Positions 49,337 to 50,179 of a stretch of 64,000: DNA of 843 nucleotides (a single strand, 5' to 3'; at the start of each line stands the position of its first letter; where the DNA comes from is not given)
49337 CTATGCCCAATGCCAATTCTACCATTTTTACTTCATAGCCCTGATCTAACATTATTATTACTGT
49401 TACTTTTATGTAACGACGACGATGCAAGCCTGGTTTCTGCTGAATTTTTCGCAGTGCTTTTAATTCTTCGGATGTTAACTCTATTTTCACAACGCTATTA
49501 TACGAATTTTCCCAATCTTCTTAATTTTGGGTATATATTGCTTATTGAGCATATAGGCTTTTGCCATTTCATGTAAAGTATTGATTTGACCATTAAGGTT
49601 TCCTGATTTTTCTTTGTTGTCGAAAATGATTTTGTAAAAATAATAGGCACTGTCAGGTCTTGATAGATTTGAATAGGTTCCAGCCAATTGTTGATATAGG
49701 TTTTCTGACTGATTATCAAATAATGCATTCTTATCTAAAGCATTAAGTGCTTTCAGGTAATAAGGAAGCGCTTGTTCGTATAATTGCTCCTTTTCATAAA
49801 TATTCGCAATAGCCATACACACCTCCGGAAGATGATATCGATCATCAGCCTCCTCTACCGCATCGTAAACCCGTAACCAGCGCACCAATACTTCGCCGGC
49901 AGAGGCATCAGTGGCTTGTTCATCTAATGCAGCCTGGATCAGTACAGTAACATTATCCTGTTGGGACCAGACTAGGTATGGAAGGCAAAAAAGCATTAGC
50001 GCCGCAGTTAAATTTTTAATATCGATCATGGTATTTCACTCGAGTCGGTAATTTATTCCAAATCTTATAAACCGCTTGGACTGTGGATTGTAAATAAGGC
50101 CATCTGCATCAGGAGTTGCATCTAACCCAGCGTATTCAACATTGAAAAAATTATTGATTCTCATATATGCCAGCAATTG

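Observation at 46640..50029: IS630-family element inserted with a TA duplication into a TPR-adenylate cyclase gene; precise excision restores a ~760-aa ORF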

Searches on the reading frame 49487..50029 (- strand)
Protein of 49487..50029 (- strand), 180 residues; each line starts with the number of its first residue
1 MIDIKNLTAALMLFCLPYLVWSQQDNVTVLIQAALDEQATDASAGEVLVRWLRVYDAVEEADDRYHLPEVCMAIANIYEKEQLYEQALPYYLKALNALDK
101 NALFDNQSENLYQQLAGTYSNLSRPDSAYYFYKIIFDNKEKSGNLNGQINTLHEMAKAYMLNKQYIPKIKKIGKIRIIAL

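Call 6: search_protein_families(library=pfam, proteins=[window:49487-50029:-], max_evalue=0.01)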
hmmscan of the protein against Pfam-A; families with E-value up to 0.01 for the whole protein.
window:49487-50029:- (180 aa): 7 families
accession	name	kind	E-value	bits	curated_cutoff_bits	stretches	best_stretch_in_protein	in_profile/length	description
PF13176.12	TPR_7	-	1.5e-05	25.1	27.9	1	71-101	2-31/36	Tetratricopeptide repeat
PF13424.12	TPR_12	-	0.00029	21.4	30.1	1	74-132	9-68/77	Tetratricopeptide repeat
PF13181.12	TPR_8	-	0.00029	21.2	25.7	1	69-96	2-29/34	Tetratricopeptide repeat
PF00515.34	TPR_1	-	0.00061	19.9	27.8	1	69-95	2-28/34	Tetratricopeptide repeat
PF22883.1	Consortin_N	-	0.00077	19.8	27.7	0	65-88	3-26/52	Consortin, N-terminal domain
PF07719.23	TPR_2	-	0.0012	19.3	27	1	68-96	1-29/34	Tetratricopeptide repeat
PF23300.3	HEAT_Nup120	-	0.0078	16.5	29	1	64-146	81-162/170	Nucleoporin Nup120, HEAT repeats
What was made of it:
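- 49534..50029 (-): 5' fragment of the split cyclase gene (codons 1-165 plus the first base of codon 166): signal-peptide-like N-terminus and first TPR repeats. TPR hits are weak, E 1e-5 to 1e-3 (call 6).
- On TPR-repeat protein: Hits in the 5' fragment are below threshold (TPR_7 25.1 against 27.9) (call 6).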
